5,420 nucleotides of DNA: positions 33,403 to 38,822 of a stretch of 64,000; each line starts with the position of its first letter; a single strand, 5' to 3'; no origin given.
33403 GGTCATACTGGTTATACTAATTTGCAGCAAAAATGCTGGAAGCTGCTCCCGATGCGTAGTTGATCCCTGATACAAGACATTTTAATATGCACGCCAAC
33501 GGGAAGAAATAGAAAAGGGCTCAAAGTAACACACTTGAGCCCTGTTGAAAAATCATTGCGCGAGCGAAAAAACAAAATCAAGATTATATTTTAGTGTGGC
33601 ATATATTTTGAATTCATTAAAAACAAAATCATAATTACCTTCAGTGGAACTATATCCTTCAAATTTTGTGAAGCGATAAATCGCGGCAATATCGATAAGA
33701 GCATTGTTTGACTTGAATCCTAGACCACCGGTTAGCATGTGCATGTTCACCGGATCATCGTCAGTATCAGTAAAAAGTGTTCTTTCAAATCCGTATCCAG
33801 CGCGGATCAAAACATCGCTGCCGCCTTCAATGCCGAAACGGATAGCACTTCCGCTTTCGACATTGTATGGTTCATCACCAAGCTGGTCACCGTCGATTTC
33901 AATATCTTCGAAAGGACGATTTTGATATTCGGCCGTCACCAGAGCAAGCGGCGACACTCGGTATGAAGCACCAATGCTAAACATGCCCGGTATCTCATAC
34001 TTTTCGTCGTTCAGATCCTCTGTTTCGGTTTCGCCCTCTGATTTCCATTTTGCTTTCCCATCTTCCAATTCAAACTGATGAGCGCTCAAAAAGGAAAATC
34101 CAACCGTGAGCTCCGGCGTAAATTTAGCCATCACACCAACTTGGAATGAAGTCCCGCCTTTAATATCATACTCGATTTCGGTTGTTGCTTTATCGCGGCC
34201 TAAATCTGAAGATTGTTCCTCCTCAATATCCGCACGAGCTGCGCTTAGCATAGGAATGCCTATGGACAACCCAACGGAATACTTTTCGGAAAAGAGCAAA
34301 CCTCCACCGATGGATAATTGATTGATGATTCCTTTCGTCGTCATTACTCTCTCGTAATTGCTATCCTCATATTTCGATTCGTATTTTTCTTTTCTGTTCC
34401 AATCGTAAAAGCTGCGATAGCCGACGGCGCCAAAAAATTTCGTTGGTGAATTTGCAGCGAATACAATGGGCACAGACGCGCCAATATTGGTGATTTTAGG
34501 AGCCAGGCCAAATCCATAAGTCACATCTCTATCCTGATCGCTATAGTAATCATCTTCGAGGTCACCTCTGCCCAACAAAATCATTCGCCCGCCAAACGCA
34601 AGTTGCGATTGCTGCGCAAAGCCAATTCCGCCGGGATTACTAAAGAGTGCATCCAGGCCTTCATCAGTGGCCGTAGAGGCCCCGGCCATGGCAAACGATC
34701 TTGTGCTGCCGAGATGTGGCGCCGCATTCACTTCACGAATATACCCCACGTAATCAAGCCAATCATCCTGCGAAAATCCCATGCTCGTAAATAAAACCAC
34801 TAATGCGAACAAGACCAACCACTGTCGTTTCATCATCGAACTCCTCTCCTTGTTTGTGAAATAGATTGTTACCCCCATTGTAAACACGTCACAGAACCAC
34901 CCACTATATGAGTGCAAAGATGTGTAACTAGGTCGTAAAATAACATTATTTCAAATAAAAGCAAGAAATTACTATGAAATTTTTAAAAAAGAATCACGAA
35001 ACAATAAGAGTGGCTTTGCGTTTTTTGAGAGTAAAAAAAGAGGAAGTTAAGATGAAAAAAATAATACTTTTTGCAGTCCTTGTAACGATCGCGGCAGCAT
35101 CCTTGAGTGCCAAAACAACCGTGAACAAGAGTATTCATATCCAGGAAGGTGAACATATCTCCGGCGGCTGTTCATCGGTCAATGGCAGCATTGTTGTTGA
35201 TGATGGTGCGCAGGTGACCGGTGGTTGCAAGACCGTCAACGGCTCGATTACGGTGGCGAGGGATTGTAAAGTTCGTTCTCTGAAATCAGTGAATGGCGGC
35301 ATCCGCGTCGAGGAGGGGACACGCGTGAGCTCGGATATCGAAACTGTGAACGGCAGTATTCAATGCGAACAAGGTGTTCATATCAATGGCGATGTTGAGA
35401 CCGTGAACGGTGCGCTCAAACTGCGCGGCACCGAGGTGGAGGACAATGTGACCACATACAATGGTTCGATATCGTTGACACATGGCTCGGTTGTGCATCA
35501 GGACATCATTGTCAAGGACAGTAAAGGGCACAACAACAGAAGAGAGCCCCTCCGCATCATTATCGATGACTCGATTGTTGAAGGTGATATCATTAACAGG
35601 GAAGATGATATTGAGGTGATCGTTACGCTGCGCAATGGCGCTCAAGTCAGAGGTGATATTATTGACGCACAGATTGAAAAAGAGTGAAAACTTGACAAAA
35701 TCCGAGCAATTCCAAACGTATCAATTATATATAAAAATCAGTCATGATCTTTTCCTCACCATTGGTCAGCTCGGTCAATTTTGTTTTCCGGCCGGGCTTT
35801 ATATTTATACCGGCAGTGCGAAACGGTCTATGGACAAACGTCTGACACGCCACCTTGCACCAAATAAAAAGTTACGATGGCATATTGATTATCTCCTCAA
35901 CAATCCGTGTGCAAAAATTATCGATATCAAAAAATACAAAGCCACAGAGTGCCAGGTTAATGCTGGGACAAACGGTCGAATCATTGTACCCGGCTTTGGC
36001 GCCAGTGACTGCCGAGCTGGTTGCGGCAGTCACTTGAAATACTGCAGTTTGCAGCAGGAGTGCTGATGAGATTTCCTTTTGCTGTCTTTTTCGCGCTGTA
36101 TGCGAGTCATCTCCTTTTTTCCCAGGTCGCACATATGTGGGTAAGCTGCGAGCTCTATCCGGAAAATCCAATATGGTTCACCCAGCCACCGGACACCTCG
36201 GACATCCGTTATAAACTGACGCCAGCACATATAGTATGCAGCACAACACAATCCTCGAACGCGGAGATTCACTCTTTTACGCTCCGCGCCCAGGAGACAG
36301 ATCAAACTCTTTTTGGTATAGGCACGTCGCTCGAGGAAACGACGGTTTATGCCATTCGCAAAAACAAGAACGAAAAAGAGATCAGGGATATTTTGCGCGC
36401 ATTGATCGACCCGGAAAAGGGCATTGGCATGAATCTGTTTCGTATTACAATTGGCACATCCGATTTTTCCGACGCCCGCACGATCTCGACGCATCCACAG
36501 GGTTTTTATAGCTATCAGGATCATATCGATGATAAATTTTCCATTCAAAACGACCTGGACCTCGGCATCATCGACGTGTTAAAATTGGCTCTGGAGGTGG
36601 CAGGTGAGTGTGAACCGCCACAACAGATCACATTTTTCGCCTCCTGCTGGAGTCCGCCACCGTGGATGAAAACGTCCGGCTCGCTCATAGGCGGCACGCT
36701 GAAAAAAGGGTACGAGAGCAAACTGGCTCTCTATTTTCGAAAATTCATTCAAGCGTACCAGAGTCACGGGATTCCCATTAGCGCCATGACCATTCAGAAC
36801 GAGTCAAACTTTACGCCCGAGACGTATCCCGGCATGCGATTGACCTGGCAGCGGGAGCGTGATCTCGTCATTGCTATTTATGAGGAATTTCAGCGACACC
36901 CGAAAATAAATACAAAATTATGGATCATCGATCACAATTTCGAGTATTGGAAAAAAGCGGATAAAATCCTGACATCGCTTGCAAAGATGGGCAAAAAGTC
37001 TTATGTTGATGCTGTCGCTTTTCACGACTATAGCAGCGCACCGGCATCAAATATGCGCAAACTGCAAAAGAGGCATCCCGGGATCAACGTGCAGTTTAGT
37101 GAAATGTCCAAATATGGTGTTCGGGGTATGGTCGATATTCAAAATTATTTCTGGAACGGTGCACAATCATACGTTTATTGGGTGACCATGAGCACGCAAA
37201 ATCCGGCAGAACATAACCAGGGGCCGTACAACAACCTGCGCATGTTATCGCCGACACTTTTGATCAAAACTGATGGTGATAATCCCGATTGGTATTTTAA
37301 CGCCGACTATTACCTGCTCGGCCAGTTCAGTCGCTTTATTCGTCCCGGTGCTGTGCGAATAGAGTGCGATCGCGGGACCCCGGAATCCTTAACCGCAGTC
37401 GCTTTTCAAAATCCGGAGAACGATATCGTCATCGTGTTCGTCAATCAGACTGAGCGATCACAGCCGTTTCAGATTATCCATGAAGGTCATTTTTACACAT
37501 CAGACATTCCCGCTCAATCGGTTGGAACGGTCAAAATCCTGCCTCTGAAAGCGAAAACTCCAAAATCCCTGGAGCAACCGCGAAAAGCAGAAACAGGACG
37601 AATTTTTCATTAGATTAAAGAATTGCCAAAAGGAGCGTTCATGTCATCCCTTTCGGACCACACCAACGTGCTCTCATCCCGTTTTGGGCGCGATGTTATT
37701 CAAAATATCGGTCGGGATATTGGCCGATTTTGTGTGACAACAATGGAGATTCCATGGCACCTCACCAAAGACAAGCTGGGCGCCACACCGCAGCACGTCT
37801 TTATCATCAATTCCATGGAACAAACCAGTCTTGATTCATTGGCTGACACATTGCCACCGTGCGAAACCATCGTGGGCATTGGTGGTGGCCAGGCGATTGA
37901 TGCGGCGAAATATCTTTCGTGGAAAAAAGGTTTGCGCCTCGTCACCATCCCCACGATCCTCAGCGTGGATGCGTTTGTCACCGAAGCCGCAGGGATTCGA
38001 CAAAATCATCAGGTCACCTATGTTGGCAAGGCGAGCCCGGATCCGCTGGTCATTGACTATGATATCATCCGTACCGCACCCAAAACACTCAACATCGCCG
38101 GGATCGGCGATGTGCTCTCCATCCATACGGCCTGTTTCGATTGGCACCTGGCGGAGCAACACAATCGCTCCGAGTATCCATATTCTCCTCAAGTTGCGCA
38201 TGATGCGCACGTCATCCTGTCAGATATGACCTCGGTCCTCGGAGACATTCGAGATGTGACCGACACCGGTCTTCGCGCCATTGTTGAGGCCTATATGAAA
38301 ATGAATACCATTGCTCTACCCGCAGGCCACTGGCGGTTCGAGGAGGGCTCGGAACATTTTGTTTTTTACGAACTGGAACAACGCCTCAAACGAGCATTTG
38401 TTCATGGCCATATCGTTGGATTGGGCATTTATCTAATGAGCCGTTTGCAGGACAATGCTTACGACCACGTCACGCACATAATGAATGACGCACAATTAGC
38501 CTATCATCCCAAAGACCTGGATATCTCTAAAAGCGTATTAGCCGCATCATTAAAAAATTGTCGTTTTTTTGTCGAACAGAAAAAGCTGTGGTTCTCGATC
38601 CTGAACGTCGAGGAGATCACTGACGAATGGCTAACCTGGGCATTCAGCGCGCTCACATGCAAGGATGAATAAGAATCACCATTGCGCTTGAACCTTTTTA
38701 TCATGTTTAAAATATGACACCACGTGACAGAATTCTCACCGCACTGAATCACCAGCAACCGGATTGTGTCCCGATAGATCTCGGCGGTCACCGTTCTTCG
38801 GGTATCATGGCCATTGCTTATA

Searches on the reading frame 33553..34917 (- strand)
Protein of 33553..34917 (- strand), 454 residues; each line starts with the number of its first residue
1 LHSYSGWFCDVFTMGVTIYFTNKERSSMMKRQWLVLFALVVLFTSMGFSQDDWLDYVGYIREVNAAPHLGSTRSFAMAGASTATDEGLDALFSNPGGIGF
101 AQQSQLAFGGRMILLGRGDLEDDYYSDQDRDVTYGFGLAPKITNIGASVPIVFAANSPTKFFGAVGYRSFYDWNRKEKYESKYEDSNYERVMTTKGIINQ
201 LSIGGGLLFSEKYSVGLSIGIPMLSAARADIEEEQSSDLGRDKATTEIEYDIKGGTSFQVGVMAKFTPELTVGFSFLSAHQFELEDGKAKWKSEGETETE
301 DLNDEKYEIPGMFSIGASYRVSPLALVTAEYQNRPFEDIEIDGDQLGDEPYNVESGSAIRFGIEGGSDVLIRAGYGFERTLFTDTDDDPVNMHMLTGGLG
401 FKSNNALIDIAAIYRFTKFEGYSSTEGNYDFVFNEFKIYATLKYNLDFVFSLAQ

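Call 45: search_protein_families(library=pfam, max_evalue=0.00001, proteins=[window:33553-34917:-])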
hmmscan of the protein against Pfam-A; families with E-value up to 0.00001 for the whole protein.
window:33553-34917:- (454 aa): 1 family
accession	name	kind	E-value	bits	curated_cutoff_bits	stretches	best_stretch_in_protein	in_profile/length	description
PF03349.22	Toluene_X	-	5.7e-07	28.8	29.7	1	75-298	25-245/421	Outer membrane protein transport protein (OMPP1/FadL/TodX)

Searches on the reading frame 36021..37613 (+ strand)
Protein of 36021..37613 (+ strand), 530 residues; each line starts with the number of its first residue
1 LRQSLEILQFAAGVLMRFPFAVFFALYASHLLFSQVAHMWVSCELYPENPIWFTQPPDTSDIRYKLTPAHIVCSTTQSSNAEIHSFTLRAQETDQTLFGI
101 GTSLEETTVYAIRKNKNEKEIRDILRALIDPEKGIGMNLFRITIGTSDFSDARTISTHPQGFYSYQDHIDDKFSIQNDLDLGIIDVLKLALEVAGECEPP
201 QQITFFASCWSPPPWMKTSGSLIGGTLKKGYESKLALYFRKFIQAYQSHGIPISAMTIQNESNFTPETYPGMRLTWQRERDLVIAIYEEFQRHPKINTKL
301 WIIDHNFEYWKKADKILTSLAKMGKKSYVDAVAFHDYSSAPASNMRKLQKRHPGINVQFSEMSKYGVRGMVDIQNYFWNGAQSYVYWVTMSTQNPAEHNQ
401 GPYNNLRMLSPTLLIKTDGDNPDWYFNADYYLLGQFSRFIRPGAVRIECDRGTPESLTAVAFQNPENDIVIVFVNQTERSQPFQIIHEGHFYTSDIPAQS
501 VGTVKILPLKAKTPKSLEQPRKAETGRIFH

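Call 45: search_protein_families(library=pfam, max_evalue=0.00001, proteins=[window:36021-37613:+])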
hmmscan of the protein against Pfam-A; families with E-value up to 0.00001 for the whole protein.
window:36021-37613:+ (530 aa): 3 families
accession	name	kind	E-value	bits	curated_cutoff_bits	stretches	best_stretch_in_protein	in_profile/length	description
PF02055.22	Glyco_hydro_30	-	4.6e-18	65.8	23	1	121-389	24-297/348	Glycosyl hydrolase family 30 TIM-barrel domain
PF17189.10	Glyco_hydro_30C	-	4.5e-14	52.8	22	1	443-504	1-65/65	Glycosyl hydrolase family 30 beta sandwich domain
PF02057.21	Glyco_hydro_59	-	9.4e-06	25.6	27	0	202-388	89-253/294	Glycosyl hydrolase family 59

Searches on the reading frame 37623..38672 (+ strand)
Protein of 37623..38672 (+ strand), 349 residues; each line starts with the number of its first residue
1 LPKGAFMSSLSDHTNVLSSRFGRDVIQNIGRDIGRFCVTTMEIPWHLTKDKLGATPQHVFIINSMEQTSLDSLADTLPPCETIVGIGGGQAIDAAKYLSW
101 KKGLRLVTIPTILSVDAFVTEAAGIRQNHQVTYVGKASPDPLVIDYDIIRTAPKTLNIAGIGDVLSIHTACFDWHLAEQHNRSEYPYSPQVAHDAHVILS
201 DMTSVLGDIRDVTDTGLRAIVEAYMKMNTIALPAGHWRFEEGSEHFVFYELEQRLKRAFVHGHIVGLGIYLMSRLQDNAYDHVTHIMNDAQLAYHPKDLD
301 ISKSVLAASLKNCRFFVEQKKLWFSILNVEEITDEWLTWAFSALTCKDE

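Call 45: search_protein_families(library=pfam, max_evalue=0.00001, proteins=[window:37623-38672:+])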
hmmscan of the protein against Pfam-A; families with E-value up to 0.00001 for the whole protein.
window:37623-38672:+ (349 aa): 3 families
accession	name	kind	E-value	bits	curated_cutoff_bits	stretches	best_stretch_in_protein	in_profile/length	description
PF13685.12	Fe-ADH_2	-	1.2e-16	61.5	28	1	66-153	59-149/149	Iron-containing alcohol dehydrogenase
PF00465.25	Fe-ADH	-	1.3e-08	35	31.3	1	80-133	81-154/168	Iron-containing alcohol dehydrogenase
PF01761.26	DHQ_synthase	-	7.7e-06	26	24.2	0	80-154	31-110/115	3-dehydroquinate synthase N-terminal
